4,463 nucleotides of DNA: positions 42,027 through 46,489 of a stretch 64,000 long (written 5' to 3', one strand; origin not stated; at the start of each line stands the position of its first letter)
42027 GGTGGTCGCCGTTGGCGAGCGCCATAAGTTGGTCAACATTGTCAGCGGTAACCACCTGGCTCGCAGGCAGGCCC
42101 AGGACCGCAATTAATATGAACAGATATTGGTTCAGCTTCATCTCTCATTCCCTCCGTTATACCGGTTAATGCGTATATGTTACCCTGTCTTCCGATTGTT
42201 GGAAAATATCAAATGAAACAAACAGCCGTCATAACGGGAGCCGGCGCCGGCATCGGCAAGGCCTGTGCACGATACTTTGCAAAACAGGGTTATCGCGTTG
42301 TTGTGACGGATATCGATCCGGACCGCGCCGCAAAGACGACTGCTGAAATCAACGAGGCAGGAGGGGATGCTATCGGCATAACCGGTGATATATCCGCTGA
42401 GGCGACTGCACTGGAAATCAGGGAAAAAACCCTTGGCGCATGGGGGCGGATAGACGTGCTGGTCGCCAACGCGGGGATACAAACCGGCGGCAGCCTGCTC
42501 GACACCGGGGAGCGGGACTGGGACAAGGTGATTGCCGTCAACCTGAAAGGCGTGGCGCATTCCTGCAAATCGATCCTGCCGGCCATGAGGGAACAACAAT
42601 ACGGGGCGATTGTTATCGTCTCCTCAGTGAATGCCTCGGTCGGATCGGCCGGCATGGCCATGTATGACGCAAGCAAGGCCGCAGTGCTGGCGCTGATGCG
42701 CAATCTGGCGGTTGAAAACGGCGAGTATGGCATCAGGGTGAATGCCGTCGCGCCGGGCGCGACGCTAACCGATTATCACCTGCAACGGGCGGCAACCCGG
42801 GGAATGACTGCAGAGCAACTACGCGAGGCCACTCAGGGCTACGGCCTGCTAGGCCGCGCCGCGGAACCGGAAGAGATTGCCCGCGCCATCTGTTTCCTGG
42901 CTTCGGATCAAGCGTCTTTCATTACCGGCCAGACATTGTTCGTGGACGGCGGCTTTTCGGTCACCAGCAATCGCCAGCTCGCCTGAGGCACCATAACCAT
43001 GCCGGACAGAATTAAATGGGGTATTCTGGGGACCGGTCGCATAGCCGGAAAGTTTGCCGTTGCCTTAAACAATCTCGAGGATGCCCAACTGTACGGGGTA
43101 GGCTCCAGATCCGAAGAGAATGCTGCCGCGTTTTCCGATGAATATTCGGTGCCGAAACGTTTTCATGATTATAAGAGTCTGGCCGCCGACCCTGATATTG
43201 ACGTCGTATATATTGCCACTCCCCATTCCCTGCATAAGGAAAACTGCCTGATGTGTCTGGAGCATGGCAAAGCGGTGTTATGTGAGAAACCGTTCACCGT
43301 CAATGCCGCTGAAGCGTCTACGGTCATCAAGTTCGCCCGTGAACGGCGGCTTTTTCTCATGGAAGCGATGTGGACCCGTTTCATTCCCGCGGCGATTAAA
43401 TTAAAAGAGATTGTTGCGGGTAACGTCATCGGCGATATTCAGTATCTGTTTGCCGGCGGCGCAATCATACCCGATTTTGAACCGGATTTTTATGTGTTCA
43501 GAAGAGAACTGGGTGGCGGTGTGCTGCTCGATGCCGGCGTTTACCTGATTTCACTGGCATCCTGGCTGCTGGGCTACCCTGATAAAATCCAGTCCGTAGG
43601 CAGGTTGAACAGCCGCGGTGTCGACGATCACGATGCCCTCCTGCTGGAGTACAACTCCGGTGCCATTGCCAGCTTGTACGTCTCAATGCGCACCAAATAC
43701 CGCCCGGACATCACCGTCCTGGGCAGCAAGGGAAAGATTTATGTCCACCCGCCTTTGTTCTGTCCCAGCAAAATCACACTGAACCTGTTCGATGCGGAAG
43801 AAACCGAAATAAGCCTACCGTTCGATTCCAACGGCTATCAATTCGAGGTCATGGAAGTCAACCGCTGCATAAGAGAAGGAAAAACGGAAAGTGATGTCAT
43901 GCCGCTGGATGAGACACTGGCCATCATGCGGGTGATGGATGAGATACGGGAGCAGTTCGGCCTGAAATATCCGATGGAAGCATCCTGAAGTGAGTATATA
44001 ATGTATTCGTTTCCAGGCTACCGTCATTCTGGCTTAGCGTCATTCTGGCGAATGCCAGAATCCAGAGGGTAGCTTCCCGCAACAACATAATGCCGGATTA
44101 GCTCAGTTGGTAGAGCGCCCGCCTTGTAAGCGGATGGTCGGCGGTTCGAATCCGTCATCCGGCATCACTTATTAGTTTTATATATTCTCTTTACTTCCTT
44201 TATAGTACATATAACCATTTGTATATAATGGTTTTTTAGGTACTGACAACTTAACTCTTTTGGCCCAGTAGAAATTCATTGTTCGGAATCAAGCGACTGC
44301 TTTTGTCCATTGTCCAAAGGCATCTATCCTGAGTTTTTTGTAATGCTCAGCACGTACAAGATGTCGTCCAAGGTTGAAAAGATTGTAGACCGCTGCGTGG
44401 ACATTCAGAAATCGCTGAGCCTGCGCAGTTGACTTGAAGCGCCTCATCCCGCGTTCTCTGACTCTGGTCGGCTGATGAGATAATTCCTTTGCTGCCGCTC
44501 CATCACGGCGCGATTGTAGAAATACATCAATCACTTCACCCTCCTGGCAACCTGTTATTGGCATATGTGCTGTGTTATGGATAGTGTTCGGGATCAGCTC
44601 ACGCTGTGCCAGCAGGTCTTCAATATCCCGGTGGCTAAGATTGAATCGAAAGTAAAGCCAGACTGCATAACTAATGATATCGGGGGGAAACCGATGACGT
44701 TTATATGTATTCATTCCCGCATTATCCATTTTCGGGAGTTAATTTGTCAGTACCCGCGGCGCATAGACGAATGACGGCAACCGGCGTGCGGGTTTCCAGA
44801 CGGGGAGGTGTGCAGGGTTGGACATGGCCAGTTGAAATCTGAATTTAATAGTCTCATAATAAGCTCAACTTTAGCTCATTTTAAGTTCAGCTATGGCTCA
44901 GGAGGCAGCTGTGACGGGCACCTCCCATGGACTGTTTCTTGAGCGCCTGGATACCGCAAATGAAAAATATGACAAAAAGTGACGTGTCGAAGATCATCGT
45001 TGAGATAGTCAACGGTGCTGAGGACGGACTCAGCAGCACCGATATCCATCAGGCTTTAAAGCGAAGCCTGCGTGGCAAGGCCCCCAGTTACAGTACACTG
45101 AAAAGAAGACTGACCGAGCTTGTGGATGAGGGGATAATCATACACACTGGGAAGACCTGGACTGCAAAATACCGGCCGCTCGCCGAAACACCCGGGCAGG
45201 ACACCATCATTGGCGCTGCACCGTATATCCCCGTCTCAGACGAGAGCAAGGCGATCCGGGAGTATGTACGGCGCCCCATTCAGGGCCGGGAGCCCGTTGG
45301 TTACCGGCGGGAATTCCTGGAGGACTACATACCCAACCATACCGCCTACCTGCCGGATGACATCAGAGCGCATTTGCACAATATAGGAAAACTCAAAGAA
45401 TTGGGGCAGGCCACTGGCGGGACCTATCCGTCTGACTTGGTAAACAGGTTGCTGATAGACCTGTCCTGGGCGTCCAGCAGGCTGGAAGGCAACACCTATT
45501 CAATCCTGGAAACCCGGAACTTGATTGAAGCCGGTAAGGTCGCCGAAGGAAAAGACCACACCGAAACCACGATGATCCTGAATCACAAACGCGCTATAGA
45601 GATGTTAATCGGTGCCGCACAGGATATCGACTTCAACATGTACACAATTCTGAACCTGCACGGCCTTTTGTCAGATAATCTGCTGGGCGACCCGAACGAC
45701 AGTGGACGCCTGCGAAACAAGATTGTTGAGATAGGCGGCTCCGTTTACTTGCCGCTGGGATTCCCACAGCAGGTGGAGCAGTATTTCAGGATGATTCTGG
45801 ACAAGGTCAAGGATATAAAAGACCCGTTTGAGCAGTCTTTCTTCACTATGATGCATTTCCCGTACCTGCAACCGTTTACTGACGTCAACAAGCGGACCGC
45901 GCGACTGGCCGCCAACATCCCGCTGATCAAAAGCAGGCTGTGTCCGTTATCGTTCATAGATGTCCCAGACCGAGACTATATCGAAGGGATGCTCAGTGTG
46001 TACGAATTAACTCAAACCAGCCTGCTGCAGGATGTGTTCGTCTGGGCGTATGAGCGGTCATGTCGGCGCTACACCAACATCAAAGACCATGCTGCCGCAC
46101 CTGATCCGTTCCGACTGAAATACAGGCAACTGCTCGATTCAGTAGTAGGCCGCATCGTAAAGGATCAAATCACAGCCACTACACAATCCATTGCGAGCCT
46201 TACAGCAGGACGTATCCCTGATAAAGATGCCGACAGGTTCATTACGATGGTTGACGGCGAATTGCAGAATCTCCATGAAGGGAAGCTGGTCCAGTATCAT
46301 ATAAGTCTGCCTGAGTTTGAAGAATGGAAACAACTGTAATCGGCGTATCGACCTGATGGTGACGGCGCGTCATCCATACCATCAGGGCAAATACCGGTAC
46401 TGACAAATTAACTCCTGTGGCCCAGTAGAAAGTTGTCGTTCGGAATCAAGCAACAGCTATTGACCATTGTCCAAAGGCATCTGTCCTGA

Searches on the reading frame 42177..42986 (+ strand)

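Call 3: search_protein_families(library=pfam, proteins=[window:42177-42986:+])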
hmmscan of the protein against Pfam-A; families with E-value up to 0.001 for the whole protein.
window:42177-42986:+ (269 aa): 6 families
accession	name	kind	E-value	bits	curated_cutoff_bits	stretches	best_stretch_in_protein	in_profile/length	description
PF13561.12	adh_short_C2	-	1.6e-65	221.4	27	1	21-261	1-236/236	Enoyl-(Acyl carrier protein) reductase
PF00106.31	adh_short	-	1.4e-56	191.5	26.6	1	15-201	1-187/195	short chain dehydrogenase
PF08659.16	KR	-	1.5e-11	45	22.6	1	16-177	2-163/180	KR domain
PF00670.27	AdoHcyase_NAD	-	0.00021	21.9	27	1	15-54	24-62/162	S-adenosyl-L-homocysteine hydrolase, NAD binding domain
PF02737.24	3HCDH_N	-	0.0004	20.8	22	1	19-60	4-44/180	3-hydroxyacyl-CoA dehydrogenase, NAD binding domain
PF13478.12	XdhC_C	-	0.00045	21.2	29.7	0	18-238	2-121/125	XdhC Rossmann domain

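Call 4: search_protein_families(library=ncbifam, proteins=[window:42177-42986:+])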
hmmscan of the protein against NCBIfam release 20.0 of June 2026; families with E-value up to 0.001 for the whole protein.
window:42177-42986:+ (269 aa): 233 families (the best 25 are shown)
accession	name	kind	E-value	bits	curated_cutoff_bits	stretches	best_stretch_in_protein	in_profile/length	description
NF004791.0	PRK06138.1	equivalog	9.3e-71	238.1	312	1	15-262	6-251/252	SDR family oxidoreductase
NF005559.1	PRK07231.1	subfamily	1.1e-67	228.2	215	1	15-261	5-248/249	glucose 1-dehydrogenase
NF004818.0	PRK06172.1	equivalog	1.3e-64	218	336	1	14-260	7-250/253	SDR family oxidoreductase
NF052558.1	MBtsdlDhBudC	equivalog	2.5e-63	214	270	1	15-264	4-245/250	meso-2,3-butanediol dehydrogenase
NF004198.0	PRK05653.1-3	equivalog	7.8e-62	208.9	296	1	13-261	6-247/248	3-oxoacyl-ACP reductase FabG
TIGR01830.1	3oxo_ACP_reduc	equivalog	5.6e-61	206.3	297.75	1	17-260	1-238/239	3-oxoacyl-[acyl-carrier-protein] reductase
NF009468.0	PRK12826.1-4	equivalog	1.2e-58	198.9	318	1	14-265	7-252/256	SDR family oxidoreductase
NF005681.0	PRK07478.1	subfamily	1.6e-58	198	267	1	14-263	6-252/254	SDR family oxidoreductase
NF004203.0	PRK05653.2-4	subfamily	3.4e-58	197.1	313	1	13-261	5-257/260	3-oxoacyl-ACP reductase FabG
NF009466.0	PRK12826.1-2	subfamily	2.3e-57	194.3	222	1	13-261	2-245/248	3-oxoacyl-ACP reductase FabG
NF053701.1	CsHdxCHCADhChcB2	equivalog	1.1e-56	192.1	350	1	14-261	3-243/245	cis-4-hydroxycyclohexanecarboxylate dehydrogenase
NF009093.0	PRK12429.1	subfamily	4.1e-56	190.1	258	1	14-261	5-257/259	3-hydroxybutyrate dehydrogenase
NF004202.0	PRK05653.2-2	equivalog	3.2e-55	187.5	333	1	14-260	7-247/259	3-oxoacyl-ACP reductase FabG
TIGR01963.1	PHB_DH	subfamily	2.4e-54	184.3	307.05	1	14-262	1-254/255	3-hydroxybutyrate dehydrogenase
NF009464.0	PRK12824.1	subfamily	3.1e-54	184.2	269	1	13-261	1-243/245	3-oxoacyl-ACP reductase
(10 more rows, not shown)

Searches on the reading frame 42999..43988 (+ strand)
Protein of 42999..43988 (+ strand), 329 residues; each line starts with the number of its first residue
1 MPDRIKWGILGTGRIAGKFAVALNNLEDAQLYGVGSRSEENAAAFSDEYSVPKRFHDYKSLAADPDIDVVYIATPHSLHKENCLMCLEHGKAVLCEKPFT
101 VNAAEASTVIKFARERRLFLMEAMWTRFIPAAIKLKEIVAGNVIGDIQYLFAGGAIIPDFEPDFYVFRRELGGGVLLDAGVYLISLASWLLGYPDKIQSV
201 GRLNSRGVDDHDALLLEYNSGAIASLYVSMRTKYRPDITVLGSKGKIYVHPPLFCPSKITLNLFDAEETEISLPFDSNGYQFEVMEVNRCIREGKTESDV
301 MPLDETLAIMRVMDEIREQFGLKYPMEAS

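Call 3: search_protein_families(library=pfam, proteins=[window:42999-43988:+])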
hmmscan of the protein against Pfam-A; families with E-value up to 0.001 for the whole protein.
window:42999-43988:+ (329 aa): 3 families
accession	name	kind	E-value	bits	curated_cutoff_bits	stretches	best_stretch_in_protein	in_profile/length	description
PF01408.29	GFO_IDH_MocA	-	3.9e-27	95.8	24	1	5-121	1-117/120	Oxidoreductase family, NAD-binding Rossmann fold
PF22725.1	GFO_IDH_MocA_C3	-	4.2e-20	72.4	27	1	134-247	3-123/124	GFO/IDH/MocA C-terminal domain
PF02894.22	GFO_IDH_MocA_C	-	2.3e-09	37.8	22.9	1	137-290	2-182/218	Oxidoreductase family, C-terminal alpha/beta domain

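Call 4: search_protein_families(library=ncbifam, proteins=[window:42999-43988:+])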
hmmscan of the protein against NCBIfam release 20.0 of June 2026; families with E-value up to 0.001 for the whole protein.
window:42999-43988:+ (329 aa): 9 families
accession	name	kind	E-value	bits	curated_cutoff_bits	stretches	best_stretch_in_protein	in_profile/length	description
TIGR04380.1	myo_inos_iolG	equivalog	1.1e-28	100.1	355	1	5-250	2-253/330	inositol 2-dehydrogenase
NF040723.1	UDP-GlcNAcDh_Arch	equivalog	5.3e-27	95.1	450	1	6-249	2-237/302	UDP-N-acetylglucosamine 3-dehydrogenase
NF041392.1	XylDh_Gfo6_Halo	equivalog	1e-22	80.4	350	1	6-276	18-299/350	D-xylose 1-dehydrogenase Gfo6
NF052479.1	LevoglcsnDh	equivalog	2.8e-18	65.8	650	1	38-200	45-211/386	levoglucosan dehydrogenase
NF008607.0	PRK11579.1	subfamily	3.6e-16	59.1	330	1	1-213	1-214/346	oxidoreductase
NF052679.1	InsChiInosDhIolG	equivalog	1.2e-13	50.8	540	1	5-149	3-150/343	bifunctional inositol 2-dehydrogenase/D-chiro-inositol 1-dehydrogenase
NF007574.0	PRK10206.1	equivalog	2.3e-10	40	352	1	29-148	32-147/345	oxidoreductase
NF058561.1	BT_2158_fam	equivalog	9.5e-09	34.3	750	1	9-118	38-148/487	glycoside 3-dehydrogenase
NF058563.1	BT_2159_fam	equivalog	2.8e-05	23.3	650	1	5-190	1-182/350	disaccharide 3-dehydrogenase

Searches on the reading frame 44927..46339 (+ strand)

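Call 3: search_protein_families(library=pfam, proteins=[window:44927-46339:+])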
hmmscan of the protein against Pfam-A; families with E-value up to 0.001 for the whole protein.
window:44927-46339:+ (470 aa): 1 family
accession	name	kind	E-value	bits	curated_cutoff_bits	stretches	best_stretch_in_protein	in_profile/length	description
PF02661.23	Fic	-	4.3e-09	37.5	24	1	237-331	3-91/93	Fic/DOC family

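Call 4: search_protein_families(library=ncbifam, proteins=[window:44927-46339:+])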
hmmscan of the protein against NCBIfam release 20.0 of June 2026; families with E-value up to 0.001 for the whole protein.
window:44927-46339:+ (470 aa): 0 families
